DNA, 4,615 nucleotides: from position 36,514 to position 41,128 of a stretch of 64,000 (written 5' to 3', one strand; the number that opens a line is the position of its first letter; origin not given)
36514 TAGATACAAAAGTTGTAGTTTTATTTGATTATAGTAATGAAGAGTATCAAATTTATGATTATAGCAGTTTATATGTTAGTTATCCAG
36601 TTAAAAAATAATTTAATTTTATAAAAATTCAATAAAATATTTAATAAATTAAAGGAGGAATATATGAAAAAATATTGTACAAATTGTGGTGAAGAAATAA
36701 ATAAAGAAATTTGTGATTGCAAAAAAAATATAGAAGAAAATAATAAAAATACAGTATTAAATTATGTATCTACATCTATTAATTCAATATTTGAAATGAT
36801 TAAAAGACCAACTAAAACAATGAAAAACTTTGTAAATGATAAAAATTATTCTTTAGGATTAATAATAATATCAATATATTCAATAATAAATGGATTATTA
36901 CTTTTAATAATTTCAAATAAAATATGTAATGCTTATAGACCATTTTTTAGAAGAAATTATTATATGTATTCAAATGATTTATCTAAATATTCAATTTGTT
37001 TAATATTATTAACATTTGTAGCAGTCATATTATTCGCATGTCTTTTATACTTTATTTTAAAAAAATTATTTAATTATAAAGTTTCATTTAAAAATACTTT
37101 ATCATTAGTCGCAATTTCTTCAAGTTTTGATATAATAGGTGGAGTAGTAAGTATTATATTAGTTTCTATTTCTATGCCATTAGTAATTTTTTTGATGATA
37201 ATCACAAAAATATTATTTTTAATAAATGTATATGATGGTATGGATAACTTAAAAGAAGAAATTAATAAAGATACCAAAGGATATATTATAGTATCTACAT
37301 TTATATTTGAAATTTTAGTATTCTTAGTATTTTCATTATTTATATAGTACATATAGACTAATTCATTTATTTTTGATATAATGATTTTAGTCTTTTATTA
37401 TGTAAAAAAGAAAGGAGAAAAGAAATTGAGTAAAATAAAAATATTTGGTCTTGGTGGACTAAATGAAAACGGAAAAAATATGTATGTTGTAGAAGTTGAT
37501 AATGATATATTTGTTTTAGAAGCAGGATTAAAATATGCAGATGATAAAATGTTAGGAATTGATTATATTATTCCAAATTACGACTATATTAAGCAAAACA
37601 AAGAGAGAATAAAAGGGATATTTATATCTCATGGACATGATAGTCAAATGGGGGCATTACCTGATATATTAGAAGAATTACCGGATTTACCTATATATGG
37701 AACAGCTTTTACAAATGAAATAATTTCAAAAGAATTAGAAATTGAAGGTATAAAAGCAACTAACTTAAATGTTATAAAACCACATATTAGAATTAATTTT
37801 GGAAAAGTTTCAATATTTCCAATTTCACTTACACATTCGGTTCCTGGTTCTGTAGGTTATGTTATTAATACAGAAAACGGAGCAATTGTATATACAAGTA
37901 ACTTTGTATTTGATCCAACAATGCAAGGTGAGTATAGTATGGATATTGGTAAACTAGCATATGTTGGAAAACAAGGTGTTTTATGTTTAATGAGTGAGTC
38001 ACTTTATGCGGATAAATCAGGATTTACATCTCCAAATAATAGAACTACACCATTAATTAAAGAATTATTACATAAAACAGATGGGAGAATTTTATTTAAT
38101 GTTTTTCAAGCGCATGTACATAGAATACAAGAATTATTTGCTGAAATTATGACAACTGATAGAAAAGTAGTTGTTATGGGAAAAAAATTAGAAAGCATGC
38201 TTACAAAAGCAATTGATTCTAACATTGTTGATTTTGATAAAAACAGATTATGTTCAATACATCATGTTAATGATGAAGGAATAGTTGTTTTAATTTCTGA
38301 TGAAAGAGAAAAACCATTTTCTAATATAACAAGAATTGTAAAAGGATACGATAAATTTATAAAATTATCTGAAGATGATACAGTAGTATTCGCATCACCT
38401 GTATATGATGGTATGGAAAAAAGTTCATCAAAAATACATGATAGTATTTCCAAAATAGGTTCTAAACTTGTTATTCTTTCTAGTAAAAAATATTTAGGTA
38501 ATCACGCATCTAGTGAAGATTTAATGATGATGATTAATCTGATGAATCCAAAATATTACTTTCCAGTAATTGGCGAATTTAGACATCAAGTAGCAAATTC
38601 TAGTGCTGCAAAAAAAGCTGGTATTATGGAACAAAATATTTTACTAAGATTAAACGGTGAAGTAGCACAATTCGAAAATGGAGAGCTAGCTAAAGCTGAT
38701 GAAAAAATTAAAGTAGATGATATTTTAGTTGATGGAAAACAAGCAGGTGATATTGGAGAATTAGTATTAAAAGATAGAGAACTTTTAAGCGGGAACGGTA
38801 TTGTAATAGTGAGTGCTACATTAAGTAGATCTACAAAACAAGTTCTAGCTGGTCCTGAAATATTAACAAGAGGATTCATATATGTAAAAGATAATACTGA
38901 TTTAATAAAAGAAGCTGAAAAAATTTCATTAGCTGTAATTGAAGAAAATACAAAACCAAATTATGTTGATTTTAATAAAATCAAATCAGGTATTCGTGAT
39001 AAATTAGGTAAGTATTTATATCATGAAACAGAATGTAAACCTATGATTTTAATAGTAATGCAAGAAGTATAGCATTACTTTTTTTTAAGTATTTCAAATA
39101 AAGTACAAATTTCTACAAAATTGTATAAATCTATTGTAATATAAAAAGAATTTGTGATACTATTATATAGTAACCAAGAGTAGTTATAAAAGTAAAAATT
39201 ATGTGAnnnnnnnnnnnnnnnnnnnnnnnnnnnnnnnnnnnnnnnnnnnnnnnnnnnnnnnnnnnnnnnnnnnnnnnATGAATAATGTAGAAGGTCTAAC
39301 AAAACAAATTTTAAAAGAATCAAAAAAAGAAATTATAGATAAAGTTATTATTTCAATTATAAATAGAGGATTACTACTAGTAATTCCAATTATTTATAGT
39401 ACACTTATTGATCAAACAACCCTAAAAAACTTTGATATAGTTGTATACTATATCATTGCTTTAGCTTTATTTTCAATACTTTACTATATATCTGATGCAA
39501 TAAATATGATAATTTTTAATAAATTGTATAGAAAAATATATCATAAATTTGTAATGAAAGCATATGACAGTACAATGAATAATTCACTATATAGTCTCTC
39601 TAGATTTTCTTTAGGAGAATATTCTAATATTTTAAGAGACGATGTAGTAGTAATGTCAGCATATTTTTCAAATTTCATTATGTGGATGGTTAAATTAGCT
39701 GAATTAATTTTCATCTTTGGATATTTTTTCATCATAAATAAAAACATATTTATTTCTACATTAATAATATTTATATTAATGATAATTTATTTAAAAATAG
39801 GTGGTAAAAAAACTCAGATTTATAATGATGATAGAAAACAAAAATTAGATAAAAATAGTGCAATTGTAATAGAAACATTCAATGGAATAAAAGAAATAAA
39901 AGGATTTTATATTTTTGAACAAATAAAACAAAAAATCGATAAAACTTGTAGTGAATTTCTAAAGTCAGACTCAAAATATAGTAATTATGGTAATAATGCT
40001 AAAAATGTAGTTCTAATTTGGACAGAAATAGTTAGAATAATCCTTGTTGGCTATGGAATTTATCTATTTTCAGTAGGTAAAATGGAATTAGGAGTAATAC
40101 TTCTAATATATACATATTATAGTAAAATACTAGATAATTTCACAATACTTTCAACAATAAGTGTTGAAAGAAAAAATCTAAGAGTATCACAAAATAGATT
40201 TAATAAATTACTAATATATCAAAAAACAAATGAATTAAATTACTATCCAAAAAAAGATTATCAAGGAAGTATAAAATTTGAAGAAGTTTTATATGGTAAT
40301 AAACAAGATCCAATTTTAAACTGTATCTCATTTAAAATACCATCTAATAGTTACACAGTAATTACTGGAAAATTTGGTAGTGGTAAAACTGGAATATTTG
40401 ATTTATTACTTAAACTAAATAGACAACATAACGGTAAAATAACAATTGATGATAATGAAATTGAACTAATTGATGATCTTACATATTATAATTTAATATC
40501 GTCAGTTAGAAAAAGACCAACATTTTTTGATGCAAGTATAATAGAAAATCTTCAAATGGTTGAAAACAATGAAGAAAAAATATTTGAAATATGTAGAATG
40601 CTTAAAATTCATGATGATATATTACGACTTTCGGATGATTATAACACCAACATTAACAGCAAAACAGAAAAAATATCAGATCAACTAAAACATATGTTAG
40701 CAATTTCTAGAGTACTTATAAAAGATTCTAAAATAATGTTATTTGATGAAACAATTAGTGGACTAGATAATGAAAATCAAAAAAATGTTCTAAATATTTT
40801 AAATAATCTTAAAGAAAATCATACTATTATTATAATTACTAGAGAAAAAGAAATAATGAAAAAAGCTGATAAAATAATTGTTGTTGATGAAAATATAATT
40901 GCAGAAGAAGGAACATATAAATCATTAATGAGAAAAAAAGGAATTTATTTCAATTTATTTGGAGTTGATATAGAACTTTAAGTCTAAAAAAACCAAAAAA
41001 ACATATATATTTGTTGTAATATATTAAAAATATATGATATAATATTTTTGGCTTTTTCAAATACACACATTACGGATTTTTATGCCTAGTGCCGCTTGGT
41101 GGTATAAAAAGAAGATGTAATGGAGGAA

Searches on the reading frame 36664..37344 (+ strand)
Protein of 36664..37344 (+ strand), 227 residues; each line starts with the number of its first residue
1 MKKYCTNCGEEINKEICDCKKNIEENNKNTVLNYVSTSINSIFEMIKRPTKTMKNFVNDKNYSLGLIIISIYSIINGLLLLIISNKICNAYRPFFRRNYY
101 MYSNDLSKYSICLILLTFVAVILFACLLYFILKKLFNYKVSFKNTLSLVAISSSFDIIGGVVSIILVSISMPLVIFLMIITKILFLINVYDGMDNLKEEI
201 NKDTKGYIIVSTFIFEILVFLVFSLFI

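Call 45: search_protein_families(library=pfam, proteins=[window:36664-37344:+], max_evalue=0.000001)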
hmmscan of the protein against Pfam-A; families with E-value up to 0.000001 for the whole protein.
window:36664-37344:+ (227 aa): 1 family
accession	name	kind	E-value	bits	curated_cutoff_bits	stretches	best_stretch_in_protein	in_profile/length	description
PF04893.22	Yip1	-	3.2e-10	40.6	28.6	1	44-222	2-171/173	Yip1 domain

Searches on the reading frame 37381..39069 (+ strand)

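Call 18: search_protein_families(library=ncbifam, proteins=[window:37381-39069:+], max_evalue=0.00001)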
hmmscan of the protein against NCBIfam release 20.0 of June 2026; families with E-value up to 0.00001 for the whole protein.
window:37381-39069:+ (563 aa): 3 families
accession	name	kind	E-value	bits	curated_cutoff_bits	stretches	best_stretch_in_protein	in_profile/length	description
NF047419.1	RNase_J1_RnjA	exception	3.5e-136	455.1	820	1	19-561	2-547/549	ribonuclease J1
TIGR00649.1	MG423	subfamily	7.2e-131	437.2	400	1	19-560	1-545/546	RNase J family beta-CASP ribonuclease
TIGR03675.1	arCOG00543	equivalog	2.2e-06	26.2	580.2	0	11-151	167-317/631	beta-CASP ribonuclease aCPSF1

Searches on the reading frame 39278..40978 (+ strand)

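Call 18: search_protein_families(library=ncbifam, proteins=[window:39278-40978:+], max_evalue=0.00001)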
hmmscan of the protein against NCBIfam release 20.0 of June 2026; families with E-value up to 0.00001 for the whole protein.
window:39278-40978:+ (567 aa): 143 families (the best 25 are shown)
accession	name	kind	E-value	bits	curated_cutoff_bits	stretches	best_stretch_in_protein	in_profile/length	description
TIGR01846.1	type_I_sec_HlyB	subfamily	2e-54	185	725.55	1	14-561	136-689/694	type I secretion system permease/ATPase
TIGR03375.1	type_I_sec_LssB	subfamily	1.1e-53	182.6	693.1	1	109-552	241-690/696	type I secretion system permease/ATPase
TIGR01193.1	bacteriocin_ABC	subfamily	1.4e-51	175.9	523.85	1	22-561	165-706/708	peptide cleavage/export ABC transporter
TIGR02203.1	MsbA_lipidA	equivalog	6.7e-46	156.9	602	1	33-563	30-568/572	lipid A export permease/ATP-binding protein MsbA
TIGR00958.1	3a01208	subfamily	3.6e-45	154.5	874.6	1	34-560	178-710/711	antigen peptide transporter 2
TIGR02204.1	MsbA_rel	hypoth_equivalog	3.2e-44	151.5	780.4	1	12-560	13-571/576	ABC transporter, permease/ATP-binding protein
TIGR03797.1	NHLM_micro_ABC2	equivalog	1.5e-42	146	709.4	1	7-560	126-681/686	NHLP bacteriocin export ABC transporter permease/ATPase subunit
NF008364.0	PRK11160.1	equivalog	4.3e-42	144.5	630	1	96-560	100-571/575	heme ABC transporter ATP-binding protein/permease CydC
TIGR02857.1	CydD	equivalog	9.2e-41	140.4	435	1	331-536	321-529/529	thiol reductant ABC exporter subunit CydD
NF045513.1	HepA_fam_ABC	equivalog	2.4e-39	135.3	725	1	53-560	96-605/610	heterocyst formation ABC transporter subunit HepA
NF010178.0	PRK13657.1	equivalog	8.1e-39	133.5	733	1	11-560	13-566/588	glucan ABC transporter ATP-binding protein/ permease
NF008056.1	PRK10790.1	equivalog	6.8e-38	130.5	746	1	22-562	28-573/584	SmdB family multidrug efflux ABC transporter permease/ATP-binding protein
TIGR03796.1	NHLM_micro_ABC1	equivalog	7.3e-38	130.2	853.3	1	10-560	147-708/710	NHLP family bacteriocin export ABC transporter peptidase/permease/ATPase subunit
NF052233.1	CphA_assoc_ABC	equivalog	1e-35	123.3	880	1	36-562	208-741/766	cyanophycin metabolism-associated ABC transporter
TIGR01842.1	type_I_sec_PrtD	subfamily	2.1e-34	119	510.15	1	13-551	2-541/544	type I secretion system permease/ATPase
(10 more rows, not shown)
